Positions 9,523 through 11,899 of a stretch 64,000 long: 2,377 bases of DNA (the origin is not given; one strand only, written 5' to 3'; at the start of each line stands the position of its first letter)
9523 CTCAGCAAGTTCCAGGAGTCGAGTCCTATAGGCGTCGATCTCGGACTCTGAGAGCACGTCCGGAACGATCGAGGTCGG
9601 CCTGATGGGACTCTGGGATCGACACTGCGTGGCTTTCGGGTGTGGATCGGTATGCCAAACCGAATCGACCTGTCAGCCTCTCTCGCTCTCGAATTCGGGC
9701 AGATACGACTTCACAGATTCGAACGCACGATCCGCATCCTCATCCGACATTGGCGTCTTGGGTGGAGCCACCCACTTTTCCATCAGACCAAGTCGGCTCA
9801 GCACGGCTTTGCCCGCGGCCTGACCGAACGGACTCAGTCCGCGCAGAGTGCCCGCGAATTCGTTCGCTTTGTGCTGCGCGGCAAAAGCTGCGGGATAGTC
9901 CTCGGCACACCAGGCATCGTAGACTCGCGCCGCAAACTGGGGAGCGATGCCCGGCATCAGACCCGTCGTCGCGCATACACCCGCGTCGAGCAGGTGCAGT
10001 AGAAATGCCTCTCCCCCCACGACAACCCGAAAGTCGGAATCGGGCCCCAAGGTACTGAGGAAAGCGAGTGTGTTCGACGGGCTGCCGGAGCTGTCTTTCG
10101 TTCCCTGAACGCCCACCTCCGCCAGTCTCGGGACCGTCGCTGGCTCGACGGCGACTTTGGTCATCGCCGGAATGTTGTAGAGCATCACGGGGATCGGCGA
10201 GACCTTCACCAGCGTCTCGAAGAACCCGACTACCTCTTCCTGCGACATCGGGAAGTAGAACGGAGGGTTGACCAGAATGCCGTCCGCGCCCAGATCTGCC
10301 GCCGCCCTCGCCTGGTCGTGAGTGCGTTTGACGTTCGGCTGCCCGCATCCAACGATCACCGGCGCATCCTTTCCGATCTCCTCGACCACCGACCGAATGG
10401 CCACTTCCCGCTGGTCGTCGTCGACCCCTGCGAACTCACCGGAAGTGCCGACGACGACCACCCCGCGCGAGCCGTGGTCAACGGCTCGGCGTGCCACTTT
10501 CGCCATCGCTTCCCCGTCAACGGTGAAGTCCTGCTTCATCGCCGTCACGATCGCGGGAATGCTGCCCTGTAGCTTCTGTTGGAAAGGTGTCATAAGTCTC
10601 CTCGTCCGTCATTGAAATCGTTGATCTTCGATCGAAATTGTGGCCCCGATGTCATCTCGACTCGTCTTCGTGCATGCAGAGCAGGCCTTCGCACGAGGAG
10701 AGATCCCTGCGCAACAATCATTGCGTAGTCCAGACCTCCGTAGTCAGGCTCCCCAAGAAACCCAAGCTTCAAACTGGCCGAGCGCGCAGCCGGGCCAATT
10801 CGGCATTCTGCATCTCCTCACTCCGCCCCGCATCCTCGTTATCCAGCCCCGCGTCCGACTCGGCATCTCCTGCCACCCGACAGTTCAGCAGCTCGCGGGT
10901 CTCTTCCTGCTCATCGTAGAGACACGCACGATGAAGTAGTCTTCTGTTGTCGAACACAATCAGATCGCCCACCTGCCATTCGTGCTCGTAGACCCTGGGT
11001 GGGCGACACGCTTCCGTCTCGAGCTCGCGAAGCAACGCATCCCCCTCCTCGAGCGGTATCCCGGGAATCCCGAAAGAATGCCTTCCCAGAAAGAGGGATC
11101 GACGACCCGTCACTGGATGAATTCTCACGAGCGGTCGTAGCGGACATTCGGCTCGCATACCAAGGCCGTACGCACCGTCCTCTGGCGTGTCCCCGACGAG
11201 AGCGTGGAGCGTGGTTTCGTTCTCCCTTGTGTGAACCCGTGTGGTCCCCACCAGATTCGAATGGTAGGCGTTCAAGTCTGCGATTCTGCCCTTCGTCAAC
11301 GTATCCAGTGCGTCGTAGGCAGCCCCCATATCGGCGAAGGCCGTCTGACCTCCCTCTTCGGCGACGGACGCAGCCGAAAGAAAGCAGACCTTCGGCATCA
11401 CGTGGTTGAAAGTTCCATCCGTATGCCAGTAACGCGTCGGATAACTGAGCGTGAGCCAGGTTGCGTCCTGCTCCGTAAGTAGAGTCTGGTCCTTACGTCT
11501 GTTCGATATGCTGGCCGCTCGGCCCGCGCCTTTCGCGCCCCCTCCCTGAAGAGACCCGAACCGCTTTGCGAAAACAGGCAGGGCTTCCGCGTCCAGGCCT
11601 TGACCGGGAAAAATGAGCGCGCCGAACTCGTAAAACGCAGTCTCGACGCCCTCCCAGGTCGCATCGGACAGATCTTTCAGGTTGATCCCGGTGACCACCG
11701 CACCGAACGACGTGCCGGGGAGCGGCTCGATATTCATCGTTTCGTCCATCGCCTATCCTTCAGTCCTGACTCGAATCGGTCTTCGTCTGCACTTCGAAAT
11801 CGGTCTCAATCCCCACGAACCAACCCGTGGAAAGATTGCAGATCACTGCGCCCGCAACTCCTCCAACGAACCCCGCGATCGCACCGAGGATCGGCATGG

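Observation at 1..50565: Extreme local expansion of PhyH/TauD-type 2OG oxygenases, interleaved with cytoplasmic sulfatases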

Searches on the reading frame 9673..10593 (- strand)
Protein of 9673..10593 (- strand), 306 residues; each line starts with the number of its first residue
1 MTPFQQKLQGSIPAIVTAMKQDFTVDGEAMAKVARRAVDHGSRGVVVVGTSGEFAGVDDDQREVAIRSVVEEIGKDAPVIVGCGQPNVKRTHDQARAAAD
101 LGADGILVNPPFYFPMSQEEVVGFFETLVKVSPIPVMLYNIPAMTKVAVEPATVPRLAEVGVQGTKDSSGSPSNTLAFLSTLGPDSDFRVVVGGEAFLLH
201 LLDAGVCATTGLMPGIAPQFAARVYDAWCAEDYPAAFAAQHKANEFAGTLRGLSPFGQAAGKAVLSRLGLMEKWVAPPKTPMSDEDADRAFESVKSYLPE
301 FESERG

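Call 5: search_protein_families(library=pfam, proteins=[window:9673-10593:-], max_evalue=0.01)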
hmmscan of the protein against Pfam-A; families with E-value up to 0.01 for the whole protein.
window:9673-10593:- (306 aa): 1 family
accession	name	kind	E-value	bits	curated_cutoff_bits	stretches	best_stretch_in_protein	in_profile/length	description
PF00701.28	DHDPS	-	6.9e-43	146.9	22.1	1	8-289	2-281/289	Dihydrodipicolinate synthetase family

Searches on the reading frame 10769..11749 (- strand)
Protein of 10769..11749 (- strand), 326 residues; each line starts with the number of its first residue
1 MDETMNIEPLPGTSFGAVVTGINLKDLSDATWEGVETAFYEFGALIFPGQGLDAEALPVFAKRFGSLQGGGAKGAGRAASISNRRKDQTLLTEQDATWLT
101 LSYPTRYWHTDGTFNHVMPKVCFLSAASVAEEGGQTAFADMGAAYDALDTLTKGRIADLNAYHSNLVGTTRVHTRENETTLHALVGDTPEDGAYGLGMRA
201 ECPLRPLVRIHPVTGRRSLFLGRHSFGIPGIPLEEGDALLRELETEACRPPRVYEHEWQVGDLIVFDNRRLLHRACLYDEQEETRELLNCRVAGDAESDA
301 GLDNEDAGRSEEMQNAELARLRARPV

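Call 5: search_protein_families(library=pfam, proteins=[window:10769-11749:-], max_evalue=0.01)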
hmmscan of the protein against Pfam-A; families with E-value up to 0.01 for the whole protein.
window:10769-11749:- (326 aa): 1 family
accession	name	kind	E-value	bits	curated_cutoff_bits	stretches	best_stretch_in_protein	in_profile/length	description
PF02668.22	TauD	-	3.1e-51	175.3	27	1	7-290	2-266/267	Taurine catabolism dioxygenase TauD, TfdA family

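Call 27: search_solved_structures(query=window:10769-11749:-, max_evalue=0.001)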
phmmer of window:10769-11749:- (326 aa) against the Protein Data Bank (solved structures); distinct sequences matched with E-value up to 0.001: 35.
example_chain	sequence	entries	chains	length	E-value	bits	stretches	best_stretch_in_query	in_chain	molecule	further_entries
5bke_A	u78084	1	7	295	3.6e-35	124.8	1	13-295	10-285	Alpha-ketoglutarate-dependent 2,4-dichlorophenoxyacetate dioxygenase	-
5j92_A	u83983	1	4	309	1.1e-32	116.6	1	15-295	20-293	Putative alpha KG dependent 2,4-D dioxygenase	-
6d3h_A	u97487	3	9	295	9.9e-25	90.5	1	5-297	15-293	FT_T dioxygenase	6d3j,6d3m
6d1o_A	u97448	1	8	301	2.1e-24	89.4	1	4-275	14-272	(R)-phenoxypropionate/alpha-ketoglutarate-dioxygenase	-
6d0o_A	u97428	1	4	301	2.7e-24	89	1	4-294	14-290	(R)-phenoxypropionate/alpha-ketoglutarate-dioxygenase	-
6d3i_A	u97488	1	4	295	3.2e-24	88.8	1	5-297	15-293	ftv7 dioxygenase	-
5bk9_A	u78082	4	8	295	3.3e-22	82.2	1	4-276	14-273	(R)-phenoxypropionate/alpha-ketoglutarate-dioxygenase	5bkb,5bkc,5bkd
3swt_A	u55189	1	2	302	2.5e-20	76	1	12-299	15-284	Taurine catabolism dioxygenase, TauD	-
4y0e_A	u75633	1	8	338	1.3e-19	73.7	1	99-299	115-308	Putative dioxygenase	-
4j5i_A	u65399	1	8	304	1e-18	70.7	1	12-299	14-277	Alpha-ketoglutarate-dependent taurine dioxygenase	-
7qtd_A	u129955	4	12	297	1e-18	70.7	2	200-298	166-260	PlaO1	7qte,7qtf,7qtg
3r1j_A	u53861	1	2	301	3.2e-18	69.1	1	12-292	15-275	Alpha-ketoglutarate-dependent taurine dioxygenase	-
3pvj_A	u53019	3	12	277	5.4e-18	68.3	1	6-296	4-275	Alpha-ketoglutarate-dependent taurine dioxygenase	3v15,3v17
1oij_A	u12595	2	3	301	5.7e-18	68.3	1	5-295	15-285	PUTATIVE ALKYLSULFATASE ATSK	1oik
1oih_A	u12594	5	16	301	6.8e-18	68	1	5-295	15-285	PUTATIVE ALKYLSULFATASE ATSK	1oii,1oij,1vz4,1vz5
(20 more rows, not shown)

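Call 51: search_protein_families(library=ncbifam, proteins=[window:10769-11749:-], max_evalue=0.001)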
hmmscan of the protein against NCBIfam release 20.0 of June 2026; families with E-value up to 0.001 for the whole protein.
window:10769-11749:- (326 aa): 4 families
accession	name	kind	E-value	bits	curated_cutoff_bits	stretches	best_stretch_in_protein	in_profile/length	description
NF007104.0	PRK09553.1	equivalog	7.1e-28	97.6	313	1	2-295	2-276/282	taurine dioxygenase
NF045815.1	Neo-PentlctneFsynPtlD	equivalog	5.7e-25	88.2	550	1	5-283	1-278/301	neopentalenolactone/pentalenolactone F synthase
NF049937.1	CMthFAOxDecarbScoE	equivalog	1e-14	54.4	400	1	106-283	99-275/295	(3R)-3-[(carboxymethyl)amino]fatty acid oxygenase/decarboxylase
TIGR02409.1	carnitine_bodg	equivalog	4.2e-05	22.7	414.75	0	256-292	316-352/366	gamma-butyrobetaine dioxygenase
